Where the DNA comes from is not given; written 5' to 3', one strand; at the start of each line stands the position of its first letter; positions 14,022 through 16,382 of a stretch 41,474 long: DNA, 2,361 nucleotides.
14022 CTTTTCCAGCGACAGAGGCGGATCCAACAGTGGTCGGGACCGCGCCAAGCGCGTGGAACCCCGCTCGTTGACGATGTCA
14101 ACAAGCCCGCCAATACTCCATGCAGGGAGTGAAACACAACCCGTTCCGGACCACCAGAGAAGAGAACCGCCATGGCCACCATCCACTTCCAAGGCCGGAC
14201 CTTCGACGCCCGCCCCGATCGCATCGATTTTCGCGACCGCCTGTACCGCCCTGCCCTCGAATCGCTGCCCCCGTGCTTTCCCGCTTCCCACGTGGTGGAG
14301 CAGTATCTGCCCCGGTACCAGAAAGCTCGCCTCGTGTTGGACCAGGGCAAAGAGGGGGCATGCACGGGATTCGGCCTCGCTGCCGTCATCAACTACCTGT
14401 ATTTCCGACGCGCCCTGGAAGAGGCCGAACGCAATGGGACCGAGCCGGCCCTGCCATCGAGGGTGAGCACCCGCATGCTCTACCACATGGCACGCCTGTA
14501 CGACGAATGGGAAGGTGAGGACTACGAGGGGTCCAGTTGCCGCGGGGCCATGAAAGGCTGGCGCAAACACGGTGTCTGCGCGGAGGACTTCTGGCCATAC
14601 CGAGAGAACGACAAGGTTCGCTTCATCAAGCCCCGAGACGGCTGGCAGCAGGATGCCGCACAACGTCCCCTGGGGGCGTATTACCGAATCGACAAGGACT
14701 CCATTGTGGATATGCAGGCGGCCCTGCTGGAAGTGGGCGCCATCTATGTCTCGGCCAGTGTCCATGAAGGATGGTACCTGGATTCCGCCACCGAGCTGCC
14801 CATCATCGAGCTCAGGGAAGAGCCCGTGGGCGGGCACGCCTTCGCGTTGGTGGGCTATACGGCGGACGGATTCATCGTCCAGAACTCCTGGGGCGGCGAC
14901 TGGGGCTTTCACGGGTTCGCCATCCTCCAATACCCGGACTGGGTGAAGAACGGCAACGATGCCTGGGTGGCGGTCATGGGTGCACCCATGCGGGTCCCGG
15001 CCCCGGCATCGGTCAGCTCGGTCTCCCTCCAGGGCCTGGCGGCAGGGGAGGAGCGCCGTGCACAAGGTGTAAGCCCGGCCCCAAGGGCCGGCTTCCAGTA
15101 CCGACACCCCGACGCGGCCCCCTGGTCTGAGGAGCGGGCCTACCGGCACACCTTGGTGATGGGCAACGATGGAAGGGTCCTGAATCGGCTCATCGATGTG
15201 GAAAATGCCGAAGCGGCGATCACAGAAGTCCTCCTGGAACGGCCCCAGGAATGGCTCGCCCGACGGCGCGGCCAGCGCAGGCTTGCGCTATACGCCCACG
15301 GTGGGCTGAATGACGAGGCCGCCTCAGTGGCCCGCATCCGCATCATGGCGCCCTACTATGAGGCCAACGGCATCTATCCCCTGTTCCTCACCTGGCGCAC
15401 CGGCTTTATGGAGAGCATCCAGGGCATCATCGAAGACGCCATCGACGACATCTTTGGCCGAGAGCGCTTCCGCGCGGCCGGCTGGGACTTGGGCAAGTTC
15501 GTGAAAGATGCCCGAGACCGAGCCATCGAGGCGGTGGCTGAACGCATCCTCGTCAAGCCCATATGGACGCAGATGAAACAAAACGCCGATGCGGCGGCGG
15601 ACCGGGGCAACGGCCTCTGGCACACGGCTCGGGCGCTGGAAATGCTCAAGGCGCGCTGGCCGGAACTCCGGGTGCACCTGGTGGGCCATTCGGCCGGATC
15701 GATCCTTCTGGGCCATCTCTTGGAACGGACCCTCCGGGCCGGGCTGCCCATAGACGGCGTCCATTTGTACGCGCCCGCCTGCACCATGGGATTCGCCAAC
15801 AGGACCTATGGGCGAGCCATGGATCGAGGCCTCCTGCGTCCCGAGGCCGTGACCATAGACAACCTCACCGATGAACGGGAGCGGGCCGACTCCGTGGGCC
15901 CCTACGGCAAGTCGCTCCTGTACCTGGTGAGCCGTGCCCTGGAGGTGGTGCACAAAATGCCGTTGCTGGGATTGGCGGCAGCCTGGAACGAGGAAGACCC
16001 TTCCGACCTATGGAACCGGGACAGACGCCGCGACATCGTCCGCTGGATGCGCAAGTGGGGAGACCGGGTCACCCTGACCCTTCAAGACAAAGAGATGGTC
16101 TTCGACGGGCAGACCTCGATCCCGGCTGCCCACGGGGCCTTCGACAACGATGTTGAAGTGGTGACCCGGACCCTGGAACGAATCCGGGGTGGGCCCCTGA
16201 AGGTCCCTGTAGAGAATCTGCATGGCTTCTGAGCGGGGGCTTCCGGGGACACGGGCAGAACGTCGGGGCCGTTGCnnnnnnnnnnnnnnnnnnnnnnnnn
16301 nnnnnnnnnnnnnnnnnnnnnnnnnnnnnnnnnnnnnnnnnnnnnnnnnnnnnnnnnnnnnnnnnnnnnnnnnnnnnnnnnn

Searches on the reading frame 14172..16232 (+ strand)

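Call 5: search_protein_families(library=pfam, proteins=[window:14172-16232:+], max_evalue=0.01)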
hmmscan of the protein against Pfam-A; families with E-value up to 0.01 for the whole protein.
window:14172-16232:+ (686 aa): 1 family
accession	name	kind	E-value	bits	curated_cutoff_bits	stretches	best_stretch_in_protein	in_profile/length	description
PF00112.29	Peptidase_C1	-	7.4e-08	33.2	20.7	1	119-252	67-202/220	Papain family cysteine protease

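Call 6: search_protein_families(library=ncbifam, proteins=[window:14172-16232:+], max_evalue=0.01)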
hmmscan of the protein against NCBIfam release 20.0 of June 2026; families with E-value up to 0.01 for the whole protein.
window:14172-16232:+ (686 aa): 0 families

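Call 67: search_protein_families(library=padloc, proteins=[window:14172-16232:+], max_evalue=0.001)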
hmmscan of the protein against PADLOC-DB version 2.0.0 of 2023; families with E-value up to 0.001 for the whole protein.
window:14172-16232:+ (686 aa): 0 families
